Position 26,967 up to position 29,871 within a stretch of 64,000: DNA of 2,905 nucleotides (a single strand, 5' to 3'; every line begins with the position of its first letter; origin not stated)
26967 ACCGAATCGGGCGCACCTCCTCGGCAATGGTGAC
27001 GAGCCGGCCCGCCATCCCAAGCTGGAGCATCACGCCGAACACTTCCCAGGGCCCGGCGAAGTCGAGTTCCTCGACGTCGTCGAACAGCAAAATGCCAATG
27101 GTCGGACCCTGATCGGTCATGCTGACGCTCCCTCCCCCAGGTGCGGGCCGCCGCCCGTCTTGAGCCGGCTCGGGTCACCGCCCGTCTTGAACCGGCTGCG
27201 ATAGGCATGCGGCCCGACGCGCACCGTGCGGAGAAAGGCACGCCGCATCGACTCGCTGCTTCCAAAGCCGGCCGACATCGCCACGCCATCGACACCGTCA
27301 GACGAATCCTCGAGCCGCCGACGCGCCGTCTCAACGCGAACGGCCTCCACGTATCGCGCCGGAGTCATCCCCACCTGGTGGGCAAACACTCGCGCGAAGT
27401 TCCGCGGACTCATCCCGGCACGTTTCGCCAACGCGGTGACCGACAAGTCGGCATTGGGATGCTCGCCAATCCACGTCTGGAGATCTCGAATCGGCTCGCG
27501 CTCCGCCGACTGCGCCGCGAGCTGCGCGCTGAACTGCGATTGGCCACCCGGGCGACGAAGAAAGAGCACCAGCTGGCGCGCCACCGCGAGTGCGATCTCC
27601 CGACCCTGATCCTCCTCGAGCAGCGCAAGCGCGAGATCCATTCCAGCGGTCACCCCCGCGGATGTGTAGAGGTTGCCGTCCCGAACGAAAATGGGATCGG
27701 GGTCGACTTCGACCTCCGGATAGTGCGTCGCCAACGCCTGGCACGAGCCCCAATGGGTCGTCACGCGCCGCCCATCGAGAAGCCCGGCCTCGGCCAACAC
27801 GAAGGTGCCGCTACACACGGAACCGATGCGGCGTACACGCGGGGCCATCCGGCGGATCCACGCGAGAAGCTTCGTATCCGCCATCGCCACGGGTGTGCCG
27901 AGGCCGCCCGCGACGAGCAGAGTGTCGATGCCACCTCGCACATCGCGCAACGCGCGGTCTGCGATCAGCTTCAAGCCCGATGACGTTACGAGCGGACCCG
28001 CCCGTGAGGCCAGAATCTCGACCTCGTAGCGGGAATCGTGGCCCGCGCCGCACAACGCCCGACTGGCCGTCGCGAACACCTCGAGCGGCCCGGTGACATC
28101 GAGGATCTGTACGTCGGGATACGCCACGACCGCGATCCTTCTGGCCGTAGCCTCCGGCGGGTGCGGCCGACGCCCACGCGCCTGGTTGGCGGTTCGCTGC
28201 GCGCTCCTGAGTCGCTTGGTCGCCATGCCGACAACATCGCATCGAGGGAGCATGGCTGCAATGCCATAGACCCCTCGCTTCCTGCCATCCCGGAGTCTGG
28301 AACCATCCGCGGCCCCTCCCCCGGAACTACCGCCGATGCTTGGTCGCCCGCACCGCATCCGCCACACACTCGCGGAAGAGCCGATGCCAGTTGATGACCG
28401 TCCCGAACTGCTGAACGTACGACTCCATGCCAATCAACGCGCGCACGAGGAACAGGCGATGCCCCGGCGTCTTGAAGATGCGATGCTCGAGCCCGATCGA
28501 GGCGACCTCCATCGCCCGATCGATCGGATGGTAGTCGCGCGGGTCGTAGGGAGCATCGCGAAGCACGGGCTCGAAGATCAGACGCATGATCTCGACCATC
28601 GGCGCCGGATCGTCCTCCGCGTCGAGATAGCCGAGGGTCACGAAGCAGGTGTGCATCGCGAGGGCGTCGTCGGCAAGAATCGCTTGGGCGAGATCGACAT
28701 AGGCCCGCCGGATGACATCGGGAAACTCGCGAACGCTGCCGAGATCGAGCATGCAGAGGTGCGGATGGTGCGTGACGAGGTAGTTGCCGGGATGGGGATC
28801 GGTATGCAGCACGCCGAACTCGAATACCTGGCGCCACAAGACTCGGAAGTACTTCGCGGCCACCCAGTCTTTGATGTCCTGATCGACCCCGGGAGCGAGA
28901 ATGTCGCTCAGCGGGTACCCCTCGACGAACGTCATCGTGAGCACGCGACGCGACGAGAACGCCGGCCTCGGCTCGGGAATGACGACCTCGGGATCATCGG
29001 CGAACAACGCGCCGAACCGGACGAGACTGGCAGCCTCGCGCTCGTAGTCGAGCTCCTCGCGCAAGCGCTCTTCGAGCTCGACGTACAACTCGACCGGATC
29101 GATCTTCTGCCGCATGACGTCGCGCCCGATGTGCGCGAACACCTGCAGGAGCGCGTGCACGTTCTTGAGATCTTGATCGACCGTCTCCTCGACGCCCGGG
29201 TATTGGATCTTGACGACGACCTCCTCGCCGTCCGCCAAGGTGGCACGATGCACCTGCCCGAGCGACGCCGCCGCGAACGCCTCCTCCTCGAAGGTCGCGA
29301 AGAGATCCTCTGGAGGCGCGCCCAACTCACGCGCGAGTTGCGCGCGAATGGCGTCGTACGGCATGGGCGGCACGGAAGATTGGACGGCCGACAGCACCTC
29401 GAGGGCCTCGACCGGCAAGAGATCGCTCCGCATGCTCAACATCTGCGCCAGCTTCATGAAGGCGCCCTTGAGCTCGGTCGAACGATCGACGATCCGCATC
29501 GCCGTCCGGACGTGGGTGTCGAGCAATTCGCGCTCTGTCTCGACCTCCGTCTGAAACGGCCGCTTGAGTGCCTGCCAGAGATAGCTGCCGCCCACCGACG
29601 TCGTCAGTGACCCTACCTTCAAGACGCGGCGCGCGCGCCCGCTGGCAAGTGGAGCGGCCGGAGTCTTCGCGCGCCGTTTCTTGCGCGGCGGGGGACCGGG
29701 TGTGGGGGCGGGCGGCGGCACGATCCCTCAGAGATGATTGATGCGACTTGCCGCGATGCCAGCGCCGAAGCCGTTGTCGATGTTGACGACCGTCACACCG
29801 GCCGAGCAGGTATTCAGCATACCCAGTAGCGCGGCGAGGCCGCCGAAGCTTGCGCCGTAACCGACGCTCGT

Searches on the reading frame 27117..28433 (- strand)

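Call 89: search_protein_families(library=pfam, proteins=[window:27117-28433:-], max_evalue=0.00001)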
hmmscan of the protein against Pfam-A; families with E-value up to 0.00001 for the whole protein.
window:27117-28433:- (438 aa): 3 families
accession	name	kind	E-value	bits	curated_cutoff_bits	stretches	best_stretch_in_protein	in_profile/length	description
PF01965.30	DJ-1_PfpI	-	6.7e-27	94.8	26.6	1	98-274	1-165/165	DJ-1/PfpI family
PF12833.13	HTH_18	-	7.7e-21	74.6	33.6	1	335-414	1-80/80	Helix-turn-helix domain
PF00165.29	HTH_AraC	-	3.5e-11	43.4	26.6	1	324-362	3-41/42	Bacterial regulatory helix-turn-helix proteins, AraC family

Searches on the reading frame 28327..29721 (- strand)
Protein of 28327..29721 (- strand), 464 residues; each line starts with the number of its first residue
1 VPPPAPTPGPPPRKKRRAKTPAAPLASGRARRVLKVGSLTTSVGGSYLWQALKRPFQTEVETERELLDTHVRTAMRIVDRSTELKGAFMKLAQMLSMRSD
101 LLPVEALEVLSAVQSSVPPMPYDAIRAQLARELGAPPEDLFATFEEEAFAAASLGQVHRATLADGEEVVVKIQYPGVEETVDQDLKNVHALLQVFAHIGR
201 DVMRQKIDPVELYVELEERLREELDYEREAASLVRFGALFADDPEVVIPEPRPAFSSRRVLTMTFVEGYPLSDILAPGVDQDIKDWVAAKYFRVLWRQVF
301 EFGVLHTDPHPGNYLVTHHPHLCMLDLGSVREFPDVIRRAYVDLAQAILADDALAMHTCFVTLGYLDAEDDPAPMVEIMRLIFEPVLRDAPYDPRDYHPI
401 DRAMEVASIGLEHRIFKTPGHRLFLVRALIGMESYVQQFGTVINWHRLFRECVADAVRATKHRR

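Call 89: search_protein_families(library=pfam, proteins=[window:28327-29721:-], max_evalue=0.00001)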
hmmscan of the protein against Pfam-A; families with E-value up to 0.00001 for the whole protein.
window:28327-29721:- (464 aa): 1 family
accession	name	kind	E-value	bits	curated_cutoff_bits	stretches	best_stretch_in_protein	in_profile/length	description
PF03109.22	ABC1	-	4e-66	223.1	22.9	1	113-356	2-240/244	ABC1 atypical kinase-like domain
